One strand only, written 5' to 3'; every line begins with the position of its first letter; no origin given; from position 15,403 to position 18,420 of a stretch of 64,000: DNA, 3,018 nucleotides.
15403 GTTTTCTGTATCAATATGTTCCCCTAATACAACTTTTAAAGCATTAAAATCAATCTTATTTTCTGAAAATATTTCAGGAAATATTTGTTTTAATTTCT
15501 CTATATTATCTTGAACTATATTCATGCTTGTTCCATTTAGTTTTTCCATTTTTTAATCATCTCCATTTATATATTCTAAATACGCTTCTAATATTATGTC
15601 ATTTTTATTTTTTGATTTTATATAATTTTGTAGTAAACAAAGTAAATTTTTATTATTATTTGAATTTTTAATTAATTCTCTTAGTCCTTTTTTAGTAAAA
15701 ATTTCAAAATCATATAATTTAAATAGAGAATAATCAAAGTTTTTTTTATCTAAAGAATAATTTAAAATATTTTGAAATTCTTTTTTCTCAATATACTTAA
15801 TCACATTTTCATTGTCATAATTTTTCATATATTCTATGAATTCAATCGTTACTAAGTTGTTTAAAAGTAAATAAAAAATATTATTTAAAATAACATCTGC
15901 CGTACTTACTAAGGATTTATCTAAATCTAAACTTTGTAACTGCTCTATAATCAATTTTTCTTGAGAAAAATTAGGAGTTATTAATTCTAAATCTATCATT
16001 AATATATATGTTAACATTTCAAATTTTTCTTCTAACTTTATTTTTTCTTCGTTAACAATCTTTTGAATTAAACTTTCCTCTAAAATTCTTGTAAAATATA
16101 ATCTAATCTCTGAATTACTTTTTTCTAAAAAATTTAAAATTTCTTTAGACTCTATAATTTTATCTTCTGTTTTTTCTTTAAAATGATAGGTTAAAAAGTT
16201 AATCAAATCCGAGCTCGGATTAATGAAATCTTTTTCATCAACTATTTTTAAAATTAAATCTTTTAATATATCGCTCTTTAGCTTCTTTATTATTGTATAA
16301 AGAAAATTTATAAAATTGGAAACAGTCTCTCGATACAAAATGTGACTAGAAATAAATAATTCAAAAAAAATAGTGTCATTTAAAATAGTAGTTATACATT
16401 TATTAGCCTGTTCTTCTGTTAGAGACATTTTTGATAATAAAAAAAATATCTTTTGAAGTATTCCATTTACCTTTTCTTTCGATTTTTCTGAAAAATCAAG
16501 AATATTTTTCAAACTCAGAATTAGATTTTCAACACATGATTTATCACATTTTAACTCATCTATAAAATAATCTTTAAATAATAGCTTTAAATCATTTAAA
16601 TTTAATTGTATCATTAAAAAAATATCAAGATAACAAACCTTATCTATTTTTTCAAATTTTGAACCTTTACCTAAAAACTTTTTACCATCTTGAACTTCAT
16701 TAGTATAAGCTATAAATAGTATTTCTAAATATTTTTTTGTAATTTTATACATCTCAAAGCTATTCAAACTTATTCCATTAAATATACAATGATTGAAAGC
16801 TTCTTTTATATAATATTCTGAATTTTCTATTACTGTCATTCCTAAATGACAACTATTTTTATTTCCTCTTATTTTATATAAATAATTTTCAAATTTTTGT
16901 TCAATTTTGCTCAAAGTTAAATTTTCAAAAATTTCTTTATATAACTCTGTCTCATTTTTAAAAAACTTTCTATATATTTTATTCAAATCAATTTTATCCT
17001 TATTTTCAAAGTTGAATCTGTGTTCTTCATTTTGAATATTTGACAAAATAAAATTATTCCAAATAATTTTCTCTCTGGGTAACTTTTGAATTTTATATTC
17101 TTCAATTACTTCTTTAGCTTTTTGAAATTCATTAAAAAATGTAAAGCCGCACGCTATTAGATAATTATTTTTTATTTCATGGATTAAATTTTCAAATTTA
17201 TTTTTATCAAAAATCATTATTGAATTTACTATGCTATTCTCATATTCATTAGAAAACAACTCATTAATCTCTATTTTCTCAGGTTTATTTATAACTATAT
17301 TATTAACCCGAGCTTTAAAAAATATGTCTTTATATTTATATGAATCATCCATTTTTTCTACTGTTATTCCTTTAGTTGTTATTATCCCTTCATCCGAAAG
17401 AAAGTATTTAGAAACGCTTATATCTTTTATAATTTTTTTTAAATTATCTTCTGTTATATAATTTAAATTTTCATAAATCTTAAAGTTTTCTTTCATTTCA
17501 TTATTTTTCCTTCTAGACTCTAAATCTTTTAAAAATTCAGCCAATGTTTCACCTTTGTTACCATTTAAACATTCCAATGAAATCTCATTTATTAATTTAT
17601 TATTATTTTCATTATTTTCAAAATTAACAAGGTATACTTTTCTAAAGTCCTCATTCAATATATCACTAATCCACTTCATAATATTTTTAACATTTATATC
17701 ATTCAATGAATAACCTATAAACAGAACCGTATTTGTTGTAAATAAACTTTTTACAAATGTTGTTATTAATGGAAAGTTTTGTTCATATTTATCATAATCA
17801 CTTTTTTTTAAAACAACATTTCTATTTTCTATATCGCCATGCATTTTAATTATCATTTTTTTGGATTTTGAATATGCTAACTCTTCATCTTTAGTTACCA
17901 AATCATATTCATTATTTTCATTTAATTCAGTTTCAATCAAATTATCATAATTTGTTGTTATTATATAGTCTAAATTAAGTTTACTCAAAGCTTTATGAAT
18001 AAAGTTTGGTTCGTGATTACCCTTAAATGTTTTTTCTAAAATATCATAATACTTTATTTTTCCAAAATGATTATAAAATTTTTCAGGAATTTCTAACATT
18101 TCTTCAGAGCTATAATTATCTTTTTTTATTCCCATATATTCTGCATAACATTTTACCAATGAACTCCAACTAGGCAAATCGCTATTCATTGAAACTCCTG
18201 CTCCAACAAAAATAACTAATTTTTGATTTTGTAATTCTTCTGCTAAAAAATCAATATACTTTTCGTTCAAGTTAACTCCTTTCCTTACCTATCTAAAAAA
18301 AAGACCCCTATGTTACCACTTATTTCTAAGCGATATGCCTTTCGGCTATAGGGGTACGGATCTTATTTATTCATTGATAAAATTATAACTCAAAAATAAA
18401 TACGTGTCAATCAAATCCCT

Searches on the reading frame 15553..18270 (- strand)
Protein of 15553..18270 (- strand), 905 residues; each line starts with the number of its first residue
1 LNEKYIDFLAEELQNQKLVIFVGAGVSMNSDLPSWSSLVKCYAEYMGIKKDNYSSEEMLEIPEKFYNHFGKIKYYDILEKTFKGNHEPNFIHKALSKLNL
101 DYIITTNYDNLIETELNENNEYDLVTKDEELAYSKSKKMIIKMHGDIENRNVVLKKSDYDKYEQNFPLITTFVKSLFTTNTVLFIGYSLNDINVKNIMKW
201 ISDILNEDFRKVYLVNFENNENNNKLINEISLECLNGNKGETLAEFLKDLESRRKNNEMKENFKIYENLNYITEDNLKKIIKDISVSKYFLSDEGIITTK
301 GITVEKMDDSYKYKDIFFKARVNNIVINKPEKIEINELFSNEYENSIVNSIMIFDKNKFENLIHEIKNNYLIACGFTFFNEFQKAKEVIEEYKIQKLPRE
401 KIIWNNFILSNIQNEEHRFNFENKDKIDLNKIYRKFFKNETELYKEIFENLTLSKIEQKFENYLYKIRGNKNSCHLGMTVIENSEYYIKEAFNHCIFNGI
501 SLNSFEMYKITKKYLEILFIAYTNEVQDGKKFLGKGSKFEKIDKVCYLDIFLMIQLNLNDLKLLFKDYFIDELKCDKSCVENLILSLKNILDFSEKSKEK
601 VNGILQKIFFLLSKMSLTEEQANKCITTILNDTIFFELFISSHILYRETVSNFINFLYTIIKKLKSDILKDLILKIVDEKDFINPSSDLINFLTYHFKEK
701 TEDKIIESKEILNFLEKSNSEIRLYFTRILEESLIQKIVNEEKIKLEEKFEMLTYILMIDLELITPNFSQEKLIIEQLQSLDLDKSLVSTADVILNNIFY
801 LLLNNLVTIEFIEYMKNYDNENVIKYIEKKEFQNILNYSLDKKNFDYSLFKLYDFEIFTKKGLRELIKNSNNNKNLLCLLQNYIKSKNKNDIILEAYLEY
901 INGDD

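Call 4: search_protein_families(library=padloc, proteins=[window:15553-18270:-])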
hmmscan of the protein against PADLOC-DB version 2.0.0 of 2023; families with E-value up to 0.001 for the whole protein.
window:15553-18270:- (905 aa): 9 families
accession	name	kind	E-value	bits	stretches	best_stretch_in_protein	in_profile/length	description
PDLC00407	ThsA1|ThsA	-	7.8e-38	128.3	1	3-225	7-232/478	STALD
PDLC00409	ThsA1|ThsA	-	4.8e-32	109.3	1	2-215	7-223/242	STALD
PDLC02184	Dsr2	-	1.3e-24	84.4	1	5-276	12-305/1222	-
PDLC04967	PDC-S25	-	3.6e-18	63.9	1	86-230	134-283/528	-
PDLC04968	PDC-S25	-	7.8e-15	52.9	1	93-468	131-490/517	-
PDLC04167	Dsr1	-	1.8e-14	50.5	1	12-226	17-254/1248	-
PDLC02401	Aga_SIR2-PNTD1-PNTD2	-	3.4e-06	24.1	1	56-206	48-200/524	Class I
PDLC05061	PDC-S65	-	0.0001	19.7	1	102-165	141-209/592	-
PDLC02183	Dsr1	-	0.00031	16.6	0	15-53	20-58/1275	-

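Call 5: search_protein_families(library=pfam, proteins=[window:15553-18270:-], max_evalue=0.01)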
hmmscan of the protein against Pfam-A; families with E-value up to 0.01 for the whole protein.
window:15553-18270:- (905 aa): 2 families
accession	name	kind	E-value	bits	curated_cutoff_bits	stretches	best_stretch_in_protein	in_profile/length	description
PF13289.12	SIR2_2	-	1.4e-26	93.7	24.5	1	103-234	3-140/141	SIR2-like domain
PF02146.23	SIR2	-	0.00099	19.5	24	1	23-112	1-90/180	Sir2 family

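Call 23: search_protein_families(library=ncbifam, proteins=[window:15553-18270:-], max_evalue=0.01)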
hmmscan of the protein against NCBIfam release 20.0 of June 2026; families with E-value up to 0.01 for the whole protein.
window:15553-18270:- (905 aa): 4 families
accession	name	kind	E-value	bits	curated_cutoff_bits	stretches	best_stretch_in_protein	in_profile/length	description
NF041819.1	Dsr2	equivalog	1.7e-23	82.6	1400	1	4-268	6-292/1215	anti-phage defense-associated sirtuin Dsr2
NF040867.1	prot_deacyl_CobB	equivalog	4.5e-05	22.8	320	1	13-112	7-102/242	NAD-dependent protein deacetylase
NF001753.0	PRK00481.1-3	subfamily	5.3e-05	22.3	243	1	14-111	12-104/252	NAD-dependent protein deacylase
NF041818.1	Dsr1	equivalog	7.1e-05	20.7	1400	1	16-198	21-227/1263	anti-phage defense-associated sirtuin Dsr1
